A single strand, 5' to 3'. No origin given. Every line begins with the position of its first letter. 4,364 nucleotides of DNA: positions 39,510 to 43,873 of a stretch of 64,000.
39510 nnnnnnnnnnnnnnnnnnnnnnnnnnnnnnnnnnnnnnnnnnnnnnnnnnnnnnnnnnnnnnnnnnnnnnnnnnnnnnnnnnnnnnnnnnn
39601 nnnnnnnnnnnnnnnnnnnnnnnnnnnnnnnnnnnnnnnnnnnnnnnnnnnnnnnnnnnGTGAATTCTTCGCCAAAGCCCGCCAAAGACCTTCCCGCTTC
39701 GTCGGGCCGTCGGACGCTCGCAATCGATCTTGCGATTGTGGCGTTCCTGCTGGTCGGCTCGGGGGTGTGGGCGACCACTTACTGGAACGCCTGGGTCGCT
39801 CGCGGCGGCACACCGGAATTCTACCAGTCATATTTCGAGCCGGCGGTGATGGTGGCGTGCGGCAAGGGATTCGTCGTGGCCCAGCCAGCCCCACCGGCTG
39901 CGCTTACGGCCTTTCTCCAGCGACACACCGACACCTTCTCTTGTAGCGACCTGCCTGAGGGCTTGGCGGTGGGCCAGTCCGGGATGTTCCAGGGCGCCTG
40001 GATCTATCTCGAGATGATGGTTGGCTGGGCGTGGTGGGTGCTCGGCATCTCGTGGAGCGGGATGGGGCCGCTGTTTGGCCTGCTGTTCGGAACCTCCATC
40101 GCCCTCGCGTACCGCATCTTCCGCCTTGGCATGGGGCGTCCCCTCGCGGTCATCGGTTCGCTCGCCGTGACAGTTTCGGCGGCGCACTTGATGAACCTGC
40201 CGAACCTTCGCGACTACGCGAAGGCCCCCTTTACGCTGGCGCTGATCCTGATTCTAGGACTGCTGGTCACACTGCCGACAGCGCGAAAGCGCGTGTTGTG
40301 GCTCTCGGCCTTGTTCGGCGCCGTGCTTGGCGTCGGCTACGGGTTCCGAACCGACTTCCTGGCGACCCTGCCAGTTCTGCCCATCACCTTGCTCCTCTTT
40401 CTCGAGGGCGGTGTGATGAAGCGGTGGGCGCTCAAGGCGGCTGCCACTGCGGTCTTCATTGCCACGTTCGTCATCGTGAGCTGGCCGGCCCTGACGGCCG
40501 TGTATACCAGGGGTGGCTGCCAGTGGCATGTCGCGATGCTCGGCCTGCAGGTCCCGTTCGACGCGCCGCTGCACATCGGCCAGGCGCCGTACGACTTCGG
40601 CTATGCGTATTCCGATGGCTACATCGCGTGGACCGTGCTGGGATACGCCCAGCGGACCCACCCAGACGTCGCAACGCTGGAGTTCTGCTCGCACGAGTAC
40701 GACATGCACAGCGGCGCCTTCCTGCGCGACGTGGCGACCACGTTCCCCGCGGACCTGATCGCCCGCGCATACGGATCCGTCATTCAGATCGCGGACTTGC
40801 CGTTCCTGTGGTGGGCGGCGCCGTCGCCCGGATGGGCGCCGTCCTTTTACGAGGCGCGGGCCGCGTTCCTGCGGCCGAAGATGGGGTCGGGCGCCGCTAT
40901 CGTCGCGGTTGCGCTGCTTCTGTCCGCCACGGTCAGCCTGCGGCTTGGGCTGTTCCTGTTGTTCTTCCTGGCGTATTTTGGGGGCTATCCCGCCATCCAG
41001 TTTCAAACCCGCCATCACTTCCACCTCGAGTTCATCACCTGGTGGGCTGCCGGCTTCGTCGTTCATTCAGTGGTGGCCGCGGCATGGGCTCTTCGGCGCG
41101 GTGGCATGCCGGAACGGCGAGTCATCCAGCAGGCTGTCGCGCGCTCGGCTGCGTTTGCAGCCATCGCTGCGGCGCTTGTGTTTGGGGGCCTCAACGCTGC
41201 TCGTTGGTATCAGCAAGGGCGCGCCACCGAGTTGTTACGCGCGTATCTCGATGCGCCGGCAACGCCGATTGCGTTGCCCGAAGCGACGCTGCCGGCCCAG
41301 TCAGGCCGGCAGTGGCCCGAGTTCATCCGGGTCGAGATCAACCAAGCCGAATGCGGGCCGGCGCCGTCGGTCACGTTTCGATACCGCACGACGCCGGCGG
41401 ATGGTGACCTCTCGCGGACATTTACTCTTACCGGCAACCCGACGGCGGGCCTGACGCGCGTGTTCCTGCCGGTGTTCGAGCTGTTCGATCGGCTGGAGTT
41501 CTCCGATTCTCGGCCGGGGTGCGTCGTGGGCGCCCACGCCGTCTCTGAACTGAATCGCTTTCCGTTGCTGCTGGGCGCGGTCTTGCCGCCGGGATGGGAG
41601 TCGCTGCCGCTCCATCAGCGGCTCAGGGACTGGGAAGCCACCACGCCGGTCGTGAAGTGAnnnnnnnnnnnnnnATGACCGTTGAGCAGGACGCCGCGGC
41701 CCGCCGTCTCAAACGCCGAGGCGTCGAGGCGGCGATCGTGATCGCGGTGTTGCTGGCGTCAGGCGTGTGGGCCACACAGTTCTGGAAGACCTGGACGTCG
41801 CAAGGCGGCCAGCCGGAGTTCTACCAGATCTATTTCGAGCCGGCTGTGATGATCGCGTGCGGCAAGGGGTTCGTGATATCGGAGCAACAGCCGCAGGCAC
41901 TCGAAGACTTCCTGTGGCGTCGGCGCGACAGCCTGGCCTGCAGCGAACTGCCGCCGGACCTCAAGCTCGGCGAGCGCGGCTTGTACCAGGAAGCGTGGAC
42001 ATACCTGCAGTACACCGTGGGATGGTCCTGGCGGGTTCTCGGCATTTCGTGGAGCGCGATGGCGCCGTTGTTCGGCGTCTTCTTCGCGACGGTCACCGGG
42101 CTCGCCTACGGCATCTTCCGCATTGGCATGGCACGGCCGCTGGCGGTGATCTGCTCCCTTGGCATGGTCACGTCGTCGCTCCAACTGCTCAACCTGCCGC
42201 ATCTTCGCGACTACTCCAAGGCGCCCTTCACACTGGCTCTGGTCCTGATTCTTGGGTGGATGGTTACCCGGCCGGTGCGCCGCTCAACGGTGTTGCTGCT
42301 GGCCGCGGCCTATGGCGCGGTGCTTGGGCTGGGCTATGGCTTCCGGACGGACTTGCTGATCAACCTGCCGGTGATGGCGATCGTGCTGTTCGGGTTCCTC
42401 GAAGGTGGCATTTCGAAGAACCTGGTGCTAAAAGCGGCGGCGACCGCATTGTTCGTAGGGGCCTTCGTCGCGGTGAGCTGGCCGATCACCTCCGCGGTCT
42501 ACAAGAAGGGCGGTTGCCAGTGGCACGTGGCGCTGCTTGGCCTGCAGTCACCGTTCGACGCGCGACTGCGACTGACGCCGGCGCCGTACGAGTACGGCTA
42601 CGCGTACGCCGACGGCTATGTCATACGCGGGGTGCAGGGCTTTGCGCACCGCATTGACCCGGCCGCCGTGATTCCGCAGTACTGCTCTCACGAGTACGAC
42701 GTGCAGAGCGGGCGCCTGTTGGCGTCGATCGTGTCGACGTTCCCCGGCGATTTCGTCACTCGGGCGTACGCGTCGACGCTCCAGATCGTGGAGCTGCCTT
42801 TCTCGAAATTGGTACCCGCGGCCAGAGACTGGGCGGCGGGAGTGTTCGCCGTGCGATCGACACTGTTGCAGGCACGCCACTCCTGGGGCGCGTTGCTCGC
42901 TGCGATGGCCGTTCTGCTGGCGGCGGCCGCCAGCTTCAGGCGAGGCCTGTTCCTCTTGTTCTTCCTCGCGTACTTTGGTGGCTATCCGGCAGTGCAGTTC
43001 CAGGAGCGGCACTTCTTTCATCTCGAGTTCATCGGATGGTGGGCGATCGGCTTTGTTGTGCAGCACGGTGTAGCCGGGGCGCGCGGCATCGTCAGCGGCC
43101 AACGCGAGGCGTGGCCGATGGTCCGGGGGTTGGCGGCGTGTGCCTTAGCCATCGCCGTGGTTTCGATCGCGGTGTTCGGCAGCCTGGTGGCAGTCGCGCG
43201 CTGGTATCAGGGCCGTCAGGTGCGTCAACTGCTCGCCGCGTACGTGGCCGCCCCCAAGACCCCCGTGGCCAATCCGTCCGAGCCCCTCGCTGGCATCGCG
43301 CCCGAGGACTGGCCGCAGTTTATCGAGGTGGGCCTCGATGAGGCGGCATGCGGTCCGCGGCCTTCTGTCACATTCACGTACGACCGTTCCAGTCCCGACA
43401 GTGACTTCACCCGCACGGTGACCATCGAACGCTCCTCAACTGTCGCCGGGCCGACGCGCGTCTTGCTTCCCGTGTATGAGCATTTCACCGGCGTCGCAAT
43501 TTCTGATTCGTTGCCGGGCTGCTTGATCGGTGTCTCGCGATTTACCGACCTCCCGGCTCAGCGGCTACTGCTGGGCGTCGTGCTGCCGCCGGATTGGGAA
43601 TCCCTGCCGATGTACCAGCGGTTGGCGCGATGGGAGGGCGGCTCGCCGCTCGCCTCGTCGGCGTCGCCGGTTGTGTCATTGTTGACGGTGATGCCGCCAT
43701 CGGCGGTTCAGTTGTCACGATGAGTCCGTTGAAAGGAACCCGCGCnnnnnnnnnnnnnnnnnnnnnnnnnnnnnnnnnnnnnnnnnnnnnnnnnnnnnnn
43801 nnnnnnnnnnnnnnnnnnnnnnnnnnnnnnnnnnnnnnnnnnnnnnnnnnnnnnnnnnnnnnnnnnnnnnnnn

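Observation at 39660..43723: Tandem pair (P1, P2) of a four-member family of large polytopic membrane proteins that I cannot assign to a known family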

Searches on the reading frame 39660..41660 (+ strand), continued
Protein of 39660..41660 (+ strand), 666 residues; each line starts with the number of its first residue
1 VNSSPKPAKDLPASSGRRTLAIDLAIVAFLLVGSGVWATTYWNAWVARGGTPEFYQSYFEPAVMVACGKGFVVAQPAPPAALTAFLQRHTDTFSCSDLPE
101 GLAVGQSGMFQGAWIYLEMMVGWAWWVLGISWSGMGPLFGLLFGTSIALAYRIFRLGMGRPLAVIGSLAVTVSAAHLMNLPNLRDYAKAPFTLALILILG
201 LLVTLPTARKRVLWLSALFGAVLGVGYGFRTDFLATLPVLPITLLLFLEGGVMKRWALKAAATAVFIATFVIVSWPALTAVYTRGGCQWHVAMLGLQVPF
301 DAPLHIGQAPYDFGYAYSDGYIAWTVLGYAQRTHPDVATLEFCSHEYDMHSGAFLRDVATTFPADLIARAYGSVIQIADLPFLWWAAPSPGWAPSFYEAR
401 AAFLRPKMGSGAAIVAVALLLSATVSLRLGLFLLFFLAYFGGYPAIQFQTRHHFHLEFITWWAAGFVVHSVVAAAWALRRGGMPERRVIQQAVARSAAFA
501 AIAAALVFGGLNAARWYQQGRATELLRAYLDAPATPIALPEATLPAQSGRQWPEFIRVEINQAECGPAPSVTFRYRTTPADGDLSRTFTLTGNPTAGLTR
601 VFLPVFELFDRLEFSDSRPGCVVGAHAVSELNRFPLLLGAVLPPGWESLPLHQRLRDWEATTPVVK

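Call 43: find_related_loci(query=A1, collection=genome_contigs, flank=8000)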
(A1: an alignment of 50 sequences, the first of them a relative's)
Query A1 (666 aa) in genome_contigs; peptide patterns used: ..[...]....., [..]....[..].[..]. (x = any residue, [..] = any of these).
137 stretches matched a pattern; 59 encode a relative of the query (tblastn E <= 1e-3); 51 distinct loci.
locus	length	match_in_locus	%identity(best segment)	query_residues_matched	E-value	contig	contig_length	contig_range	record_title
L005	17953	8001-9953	59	14-660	0e+0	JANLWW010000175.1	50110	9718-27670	MAG: Acidobacteriota bacterium isolate OTE_20_metabat_232 OTE_20_k141_4449574, whole genome shotgun sequence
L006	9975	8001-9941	57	12-659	0e+0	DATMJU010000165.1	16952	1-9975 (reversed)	MAG TPA_asm: Vicinamibacterales bacterium isolate SMAG_U13578 k141_219639, whole genome shotgun sequence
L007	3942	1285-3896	53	22-659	0e+0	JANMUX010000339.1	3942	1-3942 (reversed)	MAG: Acidobacteriota bacterium isolate SOY_1_B_metabat.173 SOY_1_B_k141_1848204, whole genome shotgun sequence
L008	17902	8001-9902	49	26-659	3e-177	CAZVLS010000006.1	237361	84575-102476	MAG TPA_asm: uncultured Acidobacterium sp. isolate SRP292972_co3_79 genome assembly, contig: NODE_75_length_237361_cov_5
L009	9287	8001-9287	63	6-433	8e-174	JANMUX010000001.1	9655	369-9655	MAG: Acidobacteriota bacterium isolate SOY_1_B_metabat.173 SOY_1_B_k141_223249, whole genome shotgun sequence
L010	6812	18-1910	48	17-655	5e-174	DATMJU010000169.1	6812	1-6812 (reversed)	MAG TPA_asm: Vicinamibacterales bacterium isolate SMAG_U13578 k141_125363, whole genome shotgun sequence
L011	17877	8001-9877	63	33-659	0e+0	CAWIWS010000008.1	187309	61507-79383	MAG: uncultured Acidobacteriota bacterium isolate MFD02979.bin.2.36 genome assembly, contig: contig_117743, whole genome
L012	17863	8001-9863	43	36-655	3e-140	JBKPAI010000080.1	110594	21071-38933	MAG: Acidobacteriota bacterium isolate GB_HAYS_MAG_00009 GB_HAYS_000000079529, whole genome shotgun sequence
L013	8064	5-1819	43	54-657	3e-139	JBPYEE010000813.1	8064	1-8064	MAG: Vicinamibacterales bacterium isolate Bin.016.fastaField_forest_FP4 k127_9644629, whole genome shotgun sequence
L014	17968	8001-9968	42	13-663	2e-134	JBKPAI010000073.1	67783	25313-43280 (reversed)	MAG: Acidobacteriota bacterium isolate GB_HAYS_MAG_00009 GB_HAYS_000001694351, whole genome shotgun sequence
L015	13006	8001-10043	41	34-655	1e-134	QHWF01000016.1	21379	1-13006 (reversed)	MAG: Acidobacteria bacterium isolate gp6 AA50 14_1009_16_40cm_scaffold_21699_curated, whole genome shotgun sequence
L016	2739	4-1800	43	54-655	4e-132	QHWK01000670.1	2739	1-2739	MAG: Acidobacteria bacterium isolate gp6 AA45 14_1009_16_20cm_scaffold_43456_curated, whole genome shotgun sequence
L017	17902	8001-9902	40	27-655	3e-115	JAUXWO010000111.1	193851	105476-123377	MAG: Vicinamibacterales bacterium isolate C15_maxbin.114_sub C15_k141_404838, whole genome shotgun sequence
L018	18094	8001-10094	37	18-659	3e-106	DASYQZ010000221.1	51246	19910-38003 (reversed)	MAG TPA_asm: Vicinamibacterales bacterium isolate SMAG_U4498 k141_3910474, whole genome shotgun sequence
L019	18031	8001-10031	38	17-662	7e-101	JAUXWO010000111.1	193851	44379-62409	MAG: Vicinamibacterales bacterium isolate C15_maxbin.114_sub C15_k141_404838, whole genome shotgun sequence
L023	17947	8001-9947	32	42-656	4e-88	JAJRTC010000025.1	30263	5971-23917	MAG: Nitrospirae bacterium isolate Dive96_bin1.228 k141_743780, whole genome shotgun sequence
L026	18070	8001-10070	34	6-655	3e-84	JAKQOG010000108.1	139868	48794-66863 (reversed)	MAG: Candidatus Hydrogenedentota bacterium isolate USDV_metabat.86 k141_411671, whole genome shotgun sequence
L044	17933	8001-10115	27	7-655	4e-51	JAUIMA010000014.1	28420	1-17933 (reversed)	MAG: Candidatus Hydrogenedentota bacterium isolate Co_bin.7 NODE_9764_length_28420_cov_0.914290, whole genome shotgun se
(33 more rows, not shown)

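Call 49: search_protein_representatives(alignment_id=A1)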
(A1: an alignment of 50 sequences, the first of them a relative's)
Query: 50 sequences, 660 profile positions. Proteins with E-value up to 0.001 (for the whole library): 1961; up to 1e-10: 1685; up to 1e-30: 1220. The best 150 are listed.
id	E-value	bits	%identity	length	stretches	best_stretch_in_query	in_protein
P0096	4.5e-284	960.4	-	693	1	11-650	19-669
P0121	1.1e-260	883.1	-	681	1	15-654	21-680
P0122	2.3e-259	878.8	-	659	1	11-653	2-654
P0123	3.0e-243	825.6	-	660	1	11-651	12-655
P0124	4.0e-231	785.5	-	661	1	12-652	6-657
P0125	1.1e-226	770.8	-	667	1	9-650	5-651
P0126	2.0e-224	763.4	-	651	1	16-652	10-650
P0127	1.7e-223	760.3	-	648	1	7-650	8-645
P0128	7.8e-221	751.5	-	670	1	11-650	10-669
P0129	1.8e-218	743.7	-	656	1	11-652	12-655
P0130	1.0e-214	731.3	-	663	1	12-650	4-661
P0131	3.3e-210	716.4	-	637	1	13-649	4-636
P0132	2.1e-208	710.4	-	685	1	14-650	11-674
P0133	3.6e-208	709.7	-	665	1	13-638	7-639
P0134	4.3e-207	706.1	-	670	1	12-653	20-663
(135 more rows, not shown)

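Call 54: search_protein_families(library=pfam, alignment_id=A3, max_evalue=10)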
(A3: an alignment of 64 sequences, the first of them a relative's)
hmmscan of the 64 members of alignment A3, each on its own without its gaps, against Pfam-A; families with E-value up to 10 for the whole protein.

A. member 1, P0001 (666 aa): 0 families

B. families by the number of members that match (of 64 scanned): 32 families (the first 25 are shown)
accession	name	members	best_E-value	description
PF13231.12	PMT_2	5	0.00043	Dolichyl-phosphate-mannose-protein mannosyltransferase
PF06738.18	ThrE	2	0.012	Putative threonine/serine exporter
PF08019.17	EptA_B_N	2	7.8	Phosphoethanolamine transferase EptA/EptB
PF04279.20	IspA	1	0.0021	Intracellular septation protein A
PF17141.9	DUF5114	1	0.013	Domain of unknown function (DUF5114)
PF00873.25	ACR_tran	1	0.013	AcrB/AcrD/AcrF family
PF11670.13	MSP1a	1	0.019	Major surface protein 1a (MSP1a)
PF14015.11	DUF4231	1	0.022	Protein of unknown function (DUF4231)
PF25597.1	SH3_retrovirus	1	0.027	Retroviral polymerase SH3-like domain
PF12642.13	TpcC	1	0.045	Conjugative transposon protein TcpC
PF05208.19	ALG3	1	0.073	ALG3 protein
PF17936.7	Big_6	1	0.076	Bacterial Ig domain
PF20724.2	DUF6831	1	0.087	Domain of unknown function (DUF6831)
PF13314.11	DUF4083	1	0.1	Domain of unknown function (DUF4083)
PF06453.16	LT-IIB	1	0.15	Type II heat-labile enterotoxin , B subunit (LT-IIB)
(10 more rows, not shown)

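Call 64: search_protein_families(library=pfam, proteins=[L026:3686-4741:+, L026:4758-7817:-, L026:10096-12102:+, L026:12267-13679:-, L044:6696-7931:+, L044:10431-11249:+, L044:11369-12967:+, L023:5071-6144:+, L023:6691-7818:+, L023:10108-11685:+], max_evalue=0.001)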
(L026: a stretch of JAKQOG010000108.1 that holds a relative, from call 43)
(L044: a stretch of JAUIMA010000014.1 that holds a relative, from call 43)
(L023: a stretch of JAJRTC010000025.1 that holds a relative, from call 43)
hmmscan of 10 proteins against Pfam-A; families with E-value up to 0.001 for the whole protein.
L026:3686-4741:+ (351 aa): 2 families
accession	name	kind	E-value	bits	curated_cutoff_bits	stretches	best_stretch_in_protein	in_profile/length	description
PF01368.27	DHH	-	7.1e-09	36.4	28.1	1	27-172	2-125/125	DHH family, N-terminal domain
PF02272.25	DHHA1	-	6.7e-06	26.9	25.9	1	242-312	14-85/102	DHHA1 domain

L026:4758-7817:- (1019 aa): 14 families
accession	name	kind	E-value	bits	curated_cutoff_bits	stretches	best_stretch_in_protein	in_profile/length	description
PF17128.10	DUF5107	-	2e-53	181.8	24.4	1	63-360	4-310/310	Domain of unknown function (DUF5107)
PF14559.12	TPR_19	-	5.8e-20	71.8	25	2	493-550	7-64/68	Tetratricopeptide repeat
PF07719.23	TPR_2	-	2.6e-17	61.9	27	0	810-833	10-33/34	Tetratricopeptide repeat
PF13432.12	TPR_16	-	2.6e-13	50.6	32.7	1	516-568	2-54/65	Tetratricopeptide repeat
PF13431.12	TPR_17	-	9.2e-13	47.8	24.4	0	536-565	4-33/34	Tetratricopeptide repeat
PF13428.12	TPR_14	-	4.2e-12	45.9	23.5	0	516-552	6-42/44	Tetratricopeptide repeat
PF00515.34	TPR_1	-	1.9e-11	43.7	27.8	0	810-832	10-32/34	Tetratricopeptide repeat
PF13181.12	TPR_8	-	3.8e-11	42.7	25.7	0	955-980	1-26/34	Tetratricopeptide repeat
PF13414.12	TPR_11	-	4.5e-09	36.3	26.8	0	523-559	6-42/42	TPR repeat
PF23914.1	TPR_CcmH_CycH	-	4.8e-09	36.7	42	0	758-861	42-147/158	Cytochrome c-type biogenesis protein H TPR domain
PF25063.1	ARM_TT21_C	-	4.4e-08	33.7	35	1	754-859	83-188/209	Tetratricopeptide repeat protein 21 C-terminal ARM domain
PF13424.12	TPR_12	-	6.1e-07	30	30.1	0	766-831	10-75/77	Tetratricopeptide repeat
PF12895.13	ANAPC3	-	5.2e-06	27.1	27.2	0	853-895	7-49/82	Anaphase-promoting complex, cyclosome, subunit 3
PF13174.12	TPR_6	-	0.00047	21.1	26.3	0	957-979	2-24/33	Tetratricopeptide repeat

L026:10096-12102:+ (668 aa): 2 families
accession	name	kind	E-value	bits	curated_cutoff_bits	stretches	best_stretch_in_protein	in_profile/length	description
PF07494.17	Reg_prop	-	1.6e-11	43.4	20.4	0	184-206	1-23/24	Two component regulator propeller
PF23748.1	Beta-prop_LRRK2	-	0.00022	20.7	26.9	0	188-211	274-297/359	LRRK2 beta propeller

L026:12267-13679:- (470 aa): 3 families
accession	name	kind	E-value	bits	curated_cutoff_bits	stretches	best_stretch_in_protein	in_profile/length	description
PF08245.18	Mur_ligase_M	-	1e-22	81.5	24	1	115-301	1-200/200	Mur ligase middle domain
PF01225.30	Mur_ligase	-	7.6e-17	61.9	21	1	9-109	1-94/95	Mur ligase family, catalytic domain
PF02875.26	Mur_ligase_C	-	8.3e-15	56.2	28.4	1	323-455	1-127/127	Mur ligase, glutamate ligase domain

L044:6696-7931:+ (411 aa): 0 families

L044:10431-11249:+ (272 aa): 0 families

L044:11369-12967:+ (532 aa): 2 families
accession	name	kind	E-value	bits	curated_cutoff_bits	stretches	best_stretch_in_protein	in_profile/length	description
PF00884.28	Sulfatase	-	1.5e-47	162.8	25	1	50-347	1-298/301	Sulfatase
PF01663.27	Phosphodiest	-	2.2e-10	41.1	23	1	52-296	1-222/342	Type I phosphodiesterase / nucleotide pyrophosphatase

L023:5071-6144:+ (357 aa): 4 families
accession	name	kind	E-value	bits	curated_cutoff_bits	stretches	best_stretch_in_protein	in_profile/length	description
PF01593.30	Amino_oxidase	-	5.2e-16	59.4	19.8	1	14-348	2-292/443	Flavin containing amine oxidoreductase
PF13450.12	NAD_binding_8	-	9.7e-11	42.2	21.9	1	8-72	1-66/68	NAD(P)-binding Rossmann-like domain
PF01266.30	DAO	-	7.3e-07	29.5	27.9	0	6-43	2-39/353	FAD dependent oxidoreductase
PF01946.23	Thi4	-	1.1e-05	25.2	26.2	1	6-41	20-55/235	Thi4 family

L023:6691-7818:+ (375 aa): 0 families

L023:10108-11685:+ (525 aa): 7 families
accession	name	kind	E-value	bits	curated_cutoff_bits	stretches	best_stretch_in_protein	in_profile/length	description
PF01408.29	GFO_IDH_MocA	-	1.4e-24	87.5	24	1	7-122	2-120/120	Oxidoreductase family, NAD-binding Rossmann fold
PF00132.30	Hexapep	-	1.2e-23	82.2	27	2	351-384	2-35/36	Bacterial transferase hexapeptide (six repeats)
PF22725.1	GFO_IDH_MocA_C3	-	2.2e-17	63.6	27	1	130-239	1-123/124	GFO/IDH/MocA C-terminal domain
PF02894.22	GFO_IDH_MocA_C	-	3.6e-13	50.3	22.9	1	134-327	1-217/218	Oxidoreductase family, C-terminal alpha/beta domain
PF14602.12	Hexapep_2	-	1.6e-11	44.2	27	2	370-402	3-33/34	Hexapeptide repeat of succinyl-transferase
PF25084.1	LbH_EIF2B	-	1.6e-08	34.9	54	1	343-410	14-102/105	EIF2B subunit epsilon LbH domain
PF03807.23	F420_oxidored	-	3.4e-05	24.8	21.6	1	8-84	2-79/94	NADP oxidoreductase coenzyme F420-dependent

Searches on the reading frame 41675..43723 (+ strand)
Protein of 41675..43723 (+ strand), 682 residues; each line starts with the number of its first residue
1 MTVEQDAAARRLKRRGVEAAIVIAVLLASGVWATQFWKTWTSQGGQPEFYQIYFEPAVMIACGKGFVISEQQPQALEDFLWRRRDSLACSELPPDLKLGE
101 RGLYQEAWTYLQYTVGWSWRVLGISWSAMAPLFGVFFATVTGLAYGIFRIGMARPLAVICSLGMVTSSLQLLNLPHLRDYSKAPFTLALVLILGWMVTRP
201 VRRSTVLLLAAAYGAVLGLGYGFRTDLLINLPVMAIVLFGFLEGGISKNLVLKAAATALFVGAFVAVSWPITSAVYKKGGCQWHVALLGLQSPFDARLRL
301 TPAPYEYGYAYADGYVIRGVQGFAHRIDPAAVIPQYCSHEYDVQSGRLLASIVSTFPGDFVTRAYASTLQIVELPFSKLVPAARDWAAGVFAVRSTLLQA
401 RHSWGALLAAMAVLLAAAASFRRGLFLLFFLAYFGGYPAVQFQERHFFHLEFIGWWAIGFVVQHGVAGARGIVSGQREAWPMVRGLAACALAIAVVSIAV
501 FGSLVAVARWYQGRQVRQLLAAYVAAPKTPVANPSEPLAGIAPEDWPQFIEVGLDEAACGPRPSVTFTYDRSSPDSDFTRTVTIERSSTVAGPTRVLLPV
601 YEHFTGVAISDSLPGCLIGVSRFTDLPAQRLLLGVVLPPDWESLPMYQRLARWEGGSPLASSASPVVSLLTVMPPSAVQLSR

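Call 7: search_protein_families(library=pfam, proteins=[window:41675-43723:+], max_evalue=1)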
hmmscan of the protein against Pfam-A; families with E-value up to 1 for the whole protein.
window:41675-43723:+ (682 aa): 1 family
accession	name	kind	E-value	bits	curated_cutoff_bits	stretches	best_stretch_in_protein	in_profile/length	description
PF14015.11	DUF4231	-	0.022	15.6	24.7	1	472-521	33-82/103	Protein of unknown function (DUF4231)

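Call 8: search_protein_families(library=ncbifam, proteins=[window:41675-43723:+], max_evalue=1)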
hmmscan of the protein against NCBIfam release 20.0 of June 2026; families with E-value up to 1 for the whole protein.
window:41675-43723:+ (682 aa): 0 families
